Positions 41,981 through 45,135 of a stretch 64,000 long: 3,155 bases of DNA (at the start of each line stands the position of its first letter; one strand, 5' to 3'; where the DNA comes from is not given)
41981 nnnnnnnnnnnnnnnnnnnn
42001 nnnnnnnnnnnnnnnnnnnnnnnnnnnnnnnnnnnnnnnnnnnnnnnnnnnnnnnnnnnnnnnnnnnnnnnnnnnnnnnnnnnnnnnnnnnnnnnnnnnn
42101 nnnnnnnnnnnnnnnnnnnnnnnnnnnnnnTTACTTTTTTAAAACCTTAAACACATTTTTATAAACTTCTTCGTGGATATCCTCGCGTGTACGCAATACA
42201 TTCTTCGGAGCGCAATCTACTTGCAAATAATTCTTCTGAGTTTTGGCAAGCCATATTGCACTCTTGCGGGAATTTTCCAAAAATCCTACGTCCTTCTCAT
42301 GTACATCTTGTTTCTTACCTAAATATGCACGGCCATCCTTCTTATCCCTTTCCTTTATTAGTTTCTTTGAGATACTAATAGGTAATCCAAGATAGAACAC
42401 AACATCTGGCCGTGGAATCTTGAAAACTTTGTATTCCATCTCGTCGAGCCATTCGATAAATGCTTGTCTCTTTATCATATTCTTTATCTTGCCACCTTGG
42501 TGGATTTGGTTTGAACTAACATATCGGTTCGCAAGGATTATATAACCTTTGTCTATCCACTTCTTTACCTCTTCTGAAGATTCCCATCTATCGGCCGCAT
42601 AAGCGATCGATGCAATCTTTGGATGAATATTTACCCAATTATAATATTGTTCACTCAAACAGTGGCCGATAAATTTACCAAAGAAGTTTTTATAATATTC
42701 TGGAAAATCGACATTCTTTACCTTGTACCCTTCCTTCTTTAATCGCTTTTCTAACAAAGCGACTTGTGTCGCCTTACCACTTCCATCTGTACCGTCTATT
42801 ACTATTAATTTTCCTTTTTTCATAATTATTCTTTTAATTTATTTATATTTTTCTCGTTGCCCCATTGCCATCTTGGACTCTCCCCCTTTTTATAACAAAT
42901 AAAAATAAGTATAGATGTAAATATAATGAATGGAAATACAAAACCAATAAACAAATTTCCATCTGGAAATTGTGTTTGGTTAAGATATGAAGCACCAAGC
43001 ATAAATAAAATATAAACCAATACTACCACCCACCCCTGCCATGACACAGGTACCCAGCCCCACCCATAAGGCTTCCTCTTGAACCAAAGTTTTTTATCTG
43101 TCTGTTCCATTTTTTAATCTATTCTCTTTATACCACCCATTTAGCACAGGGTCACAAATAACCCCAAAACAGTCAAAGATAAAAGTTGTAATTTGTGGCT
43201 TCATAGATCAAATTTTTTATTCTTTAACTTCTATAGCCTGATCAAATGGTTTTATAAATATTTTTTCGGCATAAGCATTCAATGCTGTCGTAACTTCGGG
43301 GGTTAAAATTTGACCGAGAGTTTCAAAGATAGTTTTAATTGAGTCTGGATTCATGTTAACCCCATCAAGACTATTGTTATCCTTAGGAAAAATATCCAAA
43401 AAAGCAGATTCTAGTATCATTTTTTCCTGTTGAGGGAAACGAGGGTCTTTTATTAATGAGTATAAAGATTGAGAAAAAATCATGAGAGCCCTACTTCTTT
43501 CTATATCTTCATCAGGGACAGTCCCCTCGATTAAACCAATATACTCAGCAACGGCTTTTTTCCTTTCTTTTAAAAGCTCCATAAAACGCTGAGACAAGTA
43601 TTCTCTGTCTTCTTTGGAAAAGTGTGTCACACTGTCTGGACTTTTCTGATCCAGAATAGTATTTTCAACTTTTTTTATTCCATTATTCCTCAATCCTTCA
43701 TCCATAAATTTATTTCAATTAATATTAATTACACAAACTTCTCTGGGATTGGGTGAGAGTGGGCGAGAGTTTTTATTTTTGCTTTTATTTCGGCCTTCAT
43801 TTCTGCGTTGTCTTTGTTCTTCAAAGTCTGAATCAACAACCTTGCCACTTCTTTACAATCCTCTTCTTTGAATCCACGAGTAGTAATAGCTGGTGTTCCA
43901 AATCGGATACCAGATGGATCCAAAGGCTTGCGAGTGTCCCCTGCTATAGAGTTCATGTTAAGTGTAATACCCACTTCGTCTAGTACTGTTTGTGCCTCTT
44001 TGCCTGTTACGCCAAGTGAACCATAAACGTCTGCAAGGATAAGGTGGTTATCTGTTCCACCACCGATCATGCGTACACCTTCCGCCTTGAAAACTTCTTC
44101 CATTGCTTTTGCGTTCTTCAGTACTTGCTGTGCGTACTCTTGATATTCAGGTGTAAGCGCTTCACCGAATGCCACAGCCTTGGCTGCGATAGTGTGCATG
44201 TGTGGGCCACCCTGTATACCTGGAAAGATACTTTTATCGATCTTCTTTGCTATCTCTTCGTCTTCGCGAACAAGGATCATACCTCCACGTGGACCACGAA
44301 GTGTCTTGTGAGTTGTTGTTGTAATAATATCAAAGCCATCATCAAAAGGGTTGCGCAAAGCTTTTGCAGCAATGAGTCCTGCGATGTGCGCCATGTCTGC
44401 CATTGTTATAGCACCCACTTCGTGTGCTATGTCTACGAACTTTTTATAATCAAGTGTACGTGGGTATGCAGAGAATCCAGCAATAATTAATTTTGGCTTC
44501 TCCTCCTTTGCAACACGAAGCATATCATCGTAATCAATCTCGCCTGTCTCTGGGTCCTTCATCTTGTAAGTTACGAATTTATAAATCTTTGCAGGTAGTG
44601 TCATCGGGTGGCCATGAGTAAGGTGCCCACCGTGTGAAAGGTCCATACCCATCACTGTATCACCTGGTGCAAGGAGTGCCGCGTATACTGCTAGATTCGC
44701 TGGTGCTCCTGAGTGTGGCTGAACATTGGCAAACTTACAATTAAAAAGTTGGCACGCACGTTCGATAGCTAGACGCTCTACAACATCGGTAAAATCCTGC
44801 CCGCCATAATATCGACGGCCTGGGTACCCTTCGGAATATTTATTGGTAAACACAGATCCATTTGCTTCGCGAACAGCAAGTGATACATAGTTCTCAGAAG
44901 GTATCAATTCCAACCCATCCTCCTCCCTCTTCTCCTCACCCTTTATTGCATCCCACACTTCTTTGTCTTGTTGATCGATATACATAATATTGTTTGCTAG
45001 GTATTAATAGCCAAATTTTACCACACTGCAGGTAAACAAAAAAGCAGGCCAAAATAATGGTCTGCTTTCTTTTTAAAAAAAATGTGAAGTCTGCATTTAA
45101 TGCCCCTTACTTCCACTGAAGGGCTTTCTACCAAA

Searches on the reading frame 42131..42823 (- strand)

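Call 43: search_protein_families(library=pfam, proteins=[window:42131-42823:-], max_evalue=0.001)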
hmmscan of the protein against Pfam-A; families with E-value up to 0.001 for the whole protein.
window:42131-42823:- (230 aa): 2 families
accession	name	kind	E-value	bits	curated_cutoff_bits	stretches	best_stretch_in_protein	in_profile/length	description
PF02223.23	Thymidylate_kin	-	3.2e-20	73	27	1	9-207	1-177/185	Thymidylate kinase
PF01712.25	dNK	-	2.9e-05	24.4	27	1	7-179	1-167/203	Deoxynucleoside kinase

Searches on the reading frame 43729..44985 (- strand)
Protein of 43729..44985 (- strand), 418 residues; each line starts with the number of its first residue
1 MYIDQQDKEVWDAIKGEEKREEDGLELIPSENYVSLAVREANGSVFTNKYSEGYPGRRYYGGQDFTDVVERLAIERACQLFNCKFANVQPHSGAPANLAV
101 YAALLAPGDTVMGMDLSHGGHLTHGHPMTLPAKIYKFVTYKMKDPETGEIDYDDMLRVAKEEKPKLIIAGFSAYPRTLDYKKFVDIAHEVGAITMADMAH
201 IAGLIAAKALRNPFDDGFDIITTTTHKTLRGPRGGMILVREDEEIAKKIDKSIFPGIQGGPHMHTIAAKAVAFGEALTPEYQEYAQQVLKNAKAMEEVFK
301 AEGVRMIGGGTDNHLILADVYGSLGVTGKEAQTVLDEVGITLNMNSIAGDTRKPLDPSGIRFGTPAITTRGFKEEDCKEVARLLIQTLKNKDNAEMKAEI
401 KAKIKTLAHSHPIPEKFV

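Call 43: search_protein_families(library=pfam, proteins=[window:43729-44985:-], max_evalue=0.001)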
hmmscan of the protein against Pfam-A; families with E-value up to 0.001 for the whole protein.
window:43729-44985:- (418 aa): 2 families
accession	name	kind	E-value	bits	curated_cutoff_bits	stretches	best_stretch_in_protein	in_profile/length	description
PF00464.25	SHMT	-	3.9e-157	523.4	27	1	4-383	2-398/399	Serine hydroxymethyltransferase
PF00155.27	Aminotran_1_2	-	7e-11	42.3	19.7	1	78-309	52-300/361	Aminotransferase class I and II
